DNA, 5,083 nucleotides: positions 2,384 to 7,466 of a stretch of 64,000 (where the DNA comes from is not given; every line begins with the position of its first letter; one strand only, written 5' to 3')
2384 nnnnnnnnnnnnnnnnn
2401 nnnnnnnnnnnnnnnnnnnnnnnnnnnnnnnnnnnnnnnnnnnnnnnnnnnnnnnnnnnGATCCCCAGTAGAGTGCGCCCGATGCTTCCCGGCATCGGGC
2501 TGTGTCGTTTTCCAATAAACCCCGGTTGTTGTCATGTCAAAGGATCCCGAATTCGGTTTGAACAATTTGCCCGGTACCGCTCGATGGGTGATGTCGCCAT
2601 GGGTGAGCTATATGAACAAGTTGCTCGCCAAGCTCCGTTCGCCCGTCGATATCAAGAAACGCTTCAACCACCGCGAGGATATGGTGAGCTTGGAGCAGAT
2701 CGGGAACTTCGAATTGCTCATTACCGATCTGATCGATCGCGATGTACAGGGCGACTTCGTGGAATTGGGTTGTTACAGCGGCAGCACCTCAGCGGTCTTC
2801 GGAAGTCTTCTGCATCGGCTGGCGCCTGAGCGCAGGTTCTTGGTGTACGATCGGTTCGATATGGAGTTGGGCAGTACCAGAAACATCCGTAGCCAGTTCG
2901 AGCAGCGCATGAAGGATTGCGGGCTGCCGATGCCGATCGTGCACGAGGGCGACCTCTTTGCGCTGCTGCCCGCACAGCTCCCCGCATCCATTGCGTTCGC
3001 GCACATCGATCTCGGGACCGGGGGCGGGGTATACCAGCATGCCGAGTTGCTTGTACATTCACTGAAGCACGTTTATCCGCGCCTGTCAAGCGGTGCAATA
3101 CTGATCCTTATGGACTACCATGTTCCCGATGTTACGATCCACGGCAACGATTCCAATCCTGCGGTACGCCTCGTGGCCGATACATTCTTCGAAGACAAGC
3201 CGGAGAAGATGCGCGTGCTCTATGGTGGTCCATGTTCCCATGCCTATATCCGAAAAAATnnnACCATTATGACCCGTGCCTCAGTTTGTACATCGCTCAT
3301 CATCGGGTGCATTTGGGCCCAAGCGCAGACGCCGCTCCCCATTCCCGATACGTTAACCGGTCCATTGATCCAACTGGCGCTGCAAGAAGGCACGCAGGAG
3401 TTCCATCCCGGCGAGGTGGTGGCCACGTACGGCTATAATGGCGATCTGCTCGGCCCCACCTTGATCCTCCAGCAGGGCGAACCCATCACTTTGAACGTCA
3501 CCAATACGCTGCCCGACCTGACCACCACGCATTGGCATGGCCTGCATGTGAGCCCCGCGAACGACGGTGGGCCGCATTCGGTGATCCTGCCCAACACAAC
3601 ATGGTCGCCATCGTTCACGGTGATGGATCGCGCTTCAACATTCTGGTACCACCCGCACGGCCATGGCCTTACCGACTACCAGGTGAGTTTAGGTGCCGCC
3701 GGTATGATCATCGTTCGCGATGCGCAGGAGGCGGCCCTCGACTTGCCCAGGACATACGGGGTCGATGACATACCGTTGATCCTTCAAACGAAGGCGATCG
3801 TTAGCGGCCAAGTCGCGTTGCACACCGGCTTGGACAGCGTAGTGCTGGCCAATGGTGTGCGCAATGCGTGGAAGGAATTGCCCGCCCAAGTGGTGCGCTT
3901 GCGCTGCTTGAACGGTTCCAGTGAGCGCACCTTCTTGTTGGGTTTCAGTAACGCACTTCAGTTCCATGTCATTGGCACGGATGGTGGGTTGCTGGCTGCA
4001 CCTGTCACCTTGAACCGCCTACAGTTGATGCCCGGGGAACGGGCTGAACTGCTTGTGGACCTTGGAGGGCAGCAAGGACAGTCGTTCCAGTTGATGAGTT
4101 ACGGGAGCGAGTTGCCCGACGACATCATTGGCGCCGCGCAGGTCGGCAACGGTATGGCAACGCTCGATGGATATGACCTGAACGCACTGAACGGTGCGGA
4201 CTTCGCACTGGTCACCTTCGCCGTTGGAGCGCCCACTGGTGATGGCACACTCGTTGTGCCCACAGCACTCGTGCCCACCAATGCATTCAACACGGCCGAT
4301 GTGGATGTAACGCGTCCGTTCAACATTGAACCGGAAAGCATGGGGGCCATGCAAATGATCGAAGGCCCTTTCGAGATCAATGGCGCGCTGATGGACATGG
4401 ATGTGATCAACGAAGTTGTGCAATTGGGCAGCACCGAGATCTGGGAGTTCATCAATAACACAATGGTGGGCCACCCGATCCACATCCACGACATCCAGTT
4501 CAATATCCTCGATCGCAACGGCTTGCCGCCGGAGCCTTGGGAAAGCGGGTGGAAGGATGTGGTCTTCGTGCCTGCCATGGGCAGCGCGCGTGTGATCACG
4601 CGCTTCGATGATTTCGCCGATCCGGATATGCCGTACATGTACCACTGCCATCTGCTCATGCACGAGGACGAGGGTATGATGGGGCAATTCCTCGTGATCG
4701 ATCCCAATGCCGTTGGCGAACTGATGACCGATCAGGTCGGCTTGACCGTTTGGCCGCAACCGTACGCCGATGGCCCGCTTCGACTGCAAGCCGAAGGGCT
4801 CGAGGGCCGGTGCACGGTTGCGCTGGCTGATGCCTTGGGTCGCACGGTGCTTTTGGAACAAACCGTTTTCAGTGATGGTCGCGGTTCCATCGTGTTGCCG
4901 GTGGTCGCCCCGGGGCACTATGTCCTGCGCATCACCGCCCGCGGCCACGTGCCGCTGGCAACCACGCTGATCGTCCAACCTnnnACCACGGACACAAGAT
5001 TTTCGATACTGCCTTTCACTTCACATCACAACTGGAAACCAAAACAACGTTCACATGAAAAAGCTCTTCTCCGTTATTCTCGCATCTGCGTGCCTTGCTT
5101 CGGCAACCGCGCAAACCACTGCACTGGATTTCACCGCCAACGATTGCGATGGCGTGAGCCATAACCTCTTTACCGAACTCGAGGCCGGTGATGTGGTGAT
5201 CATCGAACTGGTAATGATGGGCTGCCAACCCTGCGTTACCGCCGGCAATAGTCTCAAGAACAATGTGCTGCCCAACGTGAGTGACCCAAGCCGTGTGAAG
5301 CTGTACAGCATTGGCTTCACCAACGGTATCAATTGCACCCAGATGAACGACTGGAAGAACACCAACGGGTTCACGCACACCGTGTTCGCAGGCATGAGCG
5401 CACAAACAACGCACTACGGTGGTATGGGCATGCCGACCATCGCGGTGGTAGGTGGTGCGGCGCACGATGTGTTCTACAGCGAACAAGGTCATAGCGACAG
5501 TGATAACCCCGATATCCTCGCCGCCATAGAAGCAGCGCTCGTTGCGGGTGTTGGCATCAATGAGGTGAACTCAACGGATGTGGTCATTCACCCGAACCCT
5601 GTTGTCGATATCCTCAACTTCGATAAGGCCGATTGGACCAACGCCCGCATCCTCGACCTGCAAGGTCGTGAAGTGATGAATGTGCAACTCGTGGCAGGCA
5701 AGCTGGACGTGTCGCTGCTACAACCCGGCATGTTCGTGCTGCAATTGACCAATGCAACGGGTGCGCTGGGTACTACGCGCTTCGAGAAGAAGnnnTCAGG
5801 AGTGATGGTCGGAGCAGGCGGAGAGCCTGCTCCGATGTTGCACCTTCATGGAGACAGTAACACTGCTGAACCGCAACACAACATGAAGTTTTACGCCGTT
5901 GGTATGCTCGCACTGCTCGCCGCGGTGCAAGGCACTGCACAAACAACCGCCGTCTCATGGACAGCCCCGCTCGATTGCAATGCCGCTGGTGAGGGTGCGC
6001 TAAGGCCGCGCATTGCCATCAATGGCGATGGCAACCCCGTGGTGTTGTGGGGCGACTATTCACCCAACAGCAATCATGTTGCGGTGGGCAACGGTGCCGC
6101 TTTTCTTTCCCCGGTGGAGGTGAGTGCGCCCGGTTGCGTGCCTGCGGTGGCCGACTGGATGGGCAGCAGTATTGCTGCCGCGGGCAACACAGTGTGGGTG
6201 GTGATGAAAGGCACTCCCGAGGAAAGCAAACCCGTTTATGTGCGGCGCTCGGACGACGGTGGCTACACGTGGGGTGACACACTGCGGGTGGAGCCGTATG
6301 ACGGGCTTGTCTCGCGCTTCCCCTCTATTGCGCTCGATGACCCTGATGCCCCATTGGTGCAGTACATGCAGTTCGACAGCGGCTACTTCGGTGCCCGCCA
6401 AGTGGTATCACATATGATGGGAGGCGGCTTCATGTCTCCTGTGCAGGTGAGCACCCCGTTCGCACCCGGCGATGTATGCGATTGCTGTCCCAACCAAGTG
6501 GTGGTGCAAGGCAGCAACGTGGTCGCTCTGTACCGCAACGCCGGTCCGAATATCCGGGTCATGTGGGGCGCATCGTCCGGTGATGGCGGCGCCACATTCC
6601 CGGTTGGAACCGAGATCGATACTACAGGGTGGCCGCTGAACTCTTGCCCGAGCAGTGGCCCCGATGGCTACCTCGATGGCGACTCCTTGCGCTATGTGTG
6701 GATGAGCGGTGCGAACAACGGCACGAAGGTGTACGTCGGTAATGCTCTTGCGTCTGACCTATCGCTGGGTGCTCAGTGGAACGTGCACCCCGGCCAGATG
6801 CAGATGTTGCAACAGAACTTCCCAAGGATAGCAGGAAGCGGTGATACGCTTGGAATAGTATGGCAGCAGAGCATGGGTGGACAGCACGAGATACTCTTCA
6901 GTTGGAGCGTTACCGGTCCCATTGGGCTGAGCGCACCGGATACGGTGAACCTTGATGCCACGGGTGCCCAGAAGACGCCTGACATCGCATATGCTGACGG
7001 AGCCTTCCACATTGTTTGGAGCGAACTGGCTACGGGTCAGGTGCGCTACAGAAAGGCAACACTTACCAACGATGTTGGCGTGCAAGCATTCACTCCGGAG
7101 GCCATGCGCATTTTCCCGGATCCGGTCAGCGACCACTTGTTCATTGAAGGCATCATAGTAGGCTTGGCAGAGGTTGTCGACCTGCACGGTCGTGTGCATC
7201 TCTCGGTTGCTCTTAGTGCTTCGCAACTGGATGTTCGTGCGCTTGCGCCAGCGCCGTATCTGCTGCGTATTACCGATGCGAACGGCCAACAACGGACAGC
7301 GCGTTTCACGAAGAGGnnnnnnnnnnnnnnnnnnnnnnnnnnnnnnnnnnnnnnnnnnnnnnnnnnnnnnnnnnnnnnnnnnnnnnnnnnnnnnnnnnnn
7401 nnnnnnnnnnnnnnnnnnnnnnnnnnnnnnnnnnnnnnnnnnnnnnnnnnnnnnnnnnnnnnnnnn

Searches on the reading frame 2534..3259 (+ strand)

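Call 14: search_protein_families(library=pfam, proteins=[window:2534-3259:+], max_evalue=0.01)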
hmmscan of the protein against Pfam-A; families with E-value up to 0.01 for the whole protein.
window:2534-3259:+ (242 aa): 2 families
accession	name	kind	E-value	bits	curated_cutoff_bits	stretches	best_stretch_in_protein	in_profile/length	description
PF05711.17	TylF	-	2.7e-06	27.3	23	1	49-109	69-130/264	Macrocin-O-methyltransferase (TylF)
PF13578.12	Methyltransf_24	-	1.7e-05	26.1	26.3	1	76-195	1-105/105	Methyltransferase domain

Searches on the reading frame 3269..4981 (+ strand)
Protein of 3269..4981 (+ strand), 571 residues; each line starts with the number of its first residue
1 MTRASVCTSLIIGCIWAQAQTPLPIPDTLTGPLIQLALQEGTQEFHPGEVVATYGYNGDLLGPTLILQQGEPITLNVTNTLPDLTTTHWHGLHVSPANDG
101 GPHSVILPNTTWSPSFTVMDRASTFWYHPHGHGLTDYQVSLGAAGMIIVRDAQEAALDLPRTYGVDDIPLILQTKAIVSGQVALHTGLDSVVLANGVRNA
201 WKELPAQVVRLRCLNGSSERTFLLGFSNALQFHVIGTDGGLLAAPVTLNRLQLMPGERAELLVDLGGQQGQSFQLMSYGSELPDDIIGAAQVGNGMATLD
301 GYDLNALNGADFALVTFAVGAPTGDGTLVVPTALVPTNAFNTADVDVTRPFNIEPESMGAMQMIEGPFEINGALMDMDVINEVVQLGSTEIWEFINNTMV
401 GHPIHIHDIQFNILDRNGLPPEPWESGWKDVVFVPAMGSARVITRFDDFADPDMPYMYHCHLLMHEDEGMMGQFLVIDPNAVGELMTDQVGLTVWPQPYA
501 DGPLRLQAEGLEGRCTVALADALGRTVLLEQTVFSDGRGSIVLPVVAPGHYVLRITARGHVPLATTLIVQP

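Call 3: search_protein_families(library=pfam, proteins=[window:3269-4981:+], max_evalue=0.1)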
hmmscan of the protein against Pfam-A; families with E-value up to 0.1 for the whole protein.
window:3269-4981:+ (571 aa): 4 families
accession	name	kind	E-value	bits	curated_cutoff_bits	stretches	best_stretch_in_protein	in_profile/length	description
PF07732.21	Cu-oxidase_3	-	1.3e-28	99.9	21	1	42-153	6-118/119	Multicopper oxidase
PF07731.20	Cu-oxidase_2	-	6.1e-23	81.5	20.4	1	364-477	23-134/137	Multicopper oxidase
PF00394.28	Cu-oxidase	-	0.0071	16.9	21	1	205-277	64-133/157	Multicopper oxidase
PF13620.12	CarboxypepD_reg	-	0.049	14.4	32.3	0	529-565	28-64/82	Carboxypeptidase regulatory-like domain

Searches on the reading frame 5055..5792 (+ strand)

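Call 3: search_protein_families(library=pfam, proteins=[window:5055-5792:+], max_evalue=0.1)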
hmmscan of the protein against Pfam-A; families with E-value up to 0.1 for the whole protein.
window:5055-5792:+ (246 aa): 1 family
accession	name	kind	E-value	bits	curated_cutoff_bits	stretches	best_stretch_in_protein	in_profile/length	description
PF18962.6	Por_Secre_tail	-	6.4e-06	26.8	27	1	178-236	1-67/75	Secretion system C-terminal sorting domain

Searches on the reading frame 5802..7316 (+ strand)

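Call 3: search_protein_families(library=pfam, proteins=[window:5802-7316:+], max_evalue=0.1)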
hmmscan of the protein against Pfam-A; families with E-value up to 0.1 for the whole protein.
window:5802-7316:+ (505 aa): 1 family
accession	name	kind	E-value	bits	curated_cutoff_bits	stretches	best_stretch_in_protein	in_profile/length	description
PF18962.6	Por_Secre_tail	-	0.0033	18.1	27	1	437-497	1-69/75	Secretion system C-terminal sorting domain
